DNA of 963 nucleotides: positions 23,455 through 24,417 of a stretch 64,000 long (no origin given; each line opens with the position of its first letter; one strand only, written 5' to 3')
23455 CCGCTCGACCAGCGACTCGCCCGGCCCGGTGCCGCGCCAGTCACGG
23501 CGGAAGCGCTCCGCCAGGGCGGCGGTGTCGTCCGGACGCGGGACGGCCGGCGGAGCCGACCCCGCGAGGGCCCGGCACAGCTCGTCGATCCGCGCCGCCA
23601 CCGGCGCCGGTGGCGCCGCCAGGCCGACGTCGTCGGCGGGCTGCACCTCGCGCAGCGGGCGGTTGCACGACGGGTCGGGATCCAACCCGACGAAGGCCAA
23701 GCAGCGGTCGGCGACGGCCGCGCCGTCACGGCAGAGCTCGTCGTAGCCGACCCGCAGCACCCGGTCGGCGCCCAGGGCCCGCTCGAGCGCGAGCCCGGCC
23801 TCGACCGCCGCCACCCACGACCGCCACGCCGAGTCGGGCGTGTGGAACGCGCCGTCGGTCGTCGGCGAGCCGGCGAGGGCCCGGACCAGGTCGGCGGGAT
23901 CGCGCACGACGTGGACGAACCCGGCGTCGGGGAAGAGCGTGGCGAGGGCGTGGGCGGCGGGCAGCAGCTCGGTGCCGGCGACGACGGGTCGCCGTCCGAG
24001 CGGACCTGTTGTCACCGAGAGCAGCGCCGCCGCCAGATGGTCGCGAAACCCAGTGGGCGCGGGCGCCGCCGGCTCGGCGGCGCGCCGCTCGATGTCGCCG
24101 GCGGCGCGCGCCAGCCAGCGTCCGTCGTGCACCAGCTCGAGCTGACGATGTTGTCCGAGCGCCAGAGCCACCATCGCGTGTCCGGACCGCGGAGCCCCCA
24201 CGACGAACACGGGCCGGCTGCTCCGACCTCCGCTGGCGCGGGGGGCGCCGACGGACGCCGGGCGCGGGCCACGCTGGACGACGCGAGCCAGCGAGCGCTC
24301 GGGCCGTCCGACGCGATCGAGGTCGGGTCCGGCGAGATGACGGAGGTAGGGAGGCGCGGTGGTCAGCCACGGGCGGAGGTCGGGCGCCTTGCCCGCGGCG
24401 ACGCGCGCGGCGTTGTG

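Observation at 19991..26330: Three paralogues of an unnamed GT-B-like family within one operon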

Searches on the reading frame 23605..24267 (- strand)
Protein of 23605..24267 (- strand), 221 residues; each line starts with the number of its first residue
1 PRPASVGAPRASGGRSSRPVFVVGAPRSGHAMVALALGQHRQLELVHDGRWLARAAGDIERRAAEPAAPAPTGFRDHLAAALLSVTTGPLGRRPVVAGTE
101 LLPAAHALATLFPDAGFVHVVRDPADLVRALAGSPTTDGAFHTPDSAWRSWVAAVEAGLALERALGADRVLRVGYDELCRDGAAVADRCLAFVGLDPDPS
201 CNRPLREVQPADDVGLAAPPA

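Call 76: search_solved_structures(query=window:23605-24267:-, max_evalue=1)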
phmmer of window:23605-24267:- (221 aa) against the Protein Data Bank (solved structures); distinct sequences matched with E-value up to 1: 10.
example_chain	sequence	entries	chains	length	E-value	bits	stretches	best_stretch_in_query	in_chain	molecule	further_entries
4gox_A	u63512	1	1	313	5.6e-07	32.9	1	39-204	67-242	Polyketide synthase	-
8w5z_A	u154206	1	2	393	0.00071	22.7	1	20-195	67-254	Protein-tyrosine sulfotransferase (Fragment)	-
9wwe_A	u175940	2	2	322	0.011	18.8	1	14-194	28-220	Protein-tyrosine sulfotransferase 2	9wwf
3ap1_A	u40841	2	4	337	0.013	18.6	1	14-194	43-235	Protein-tyrosine sulfotransferase 2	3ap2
3ap3_A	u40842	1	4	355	0.017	18.2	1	14-194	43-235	Protein-tyrosine sulfotransferase 2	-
6fhp_A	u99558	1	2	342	0.26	14.3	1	47-155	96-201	Dispase autolysis-inducing protein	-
5fzp_A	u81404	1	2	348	0.27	14.3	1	47-155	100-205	DISPASE AUTOLYSIS-INDUCING PROTEIN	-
9wp1_A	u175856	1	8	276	0.31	14.1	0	20-178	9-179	Protein-tyrosine sulfotransferase 1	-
5wrj_A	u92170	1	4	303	0.36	13.9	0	20-178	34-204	Protein-tyrosine sulfotransferase 1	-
5wri_A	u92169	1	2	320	0.43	13.6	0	20-178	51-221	Protein-tyrosine sulfotransferase 1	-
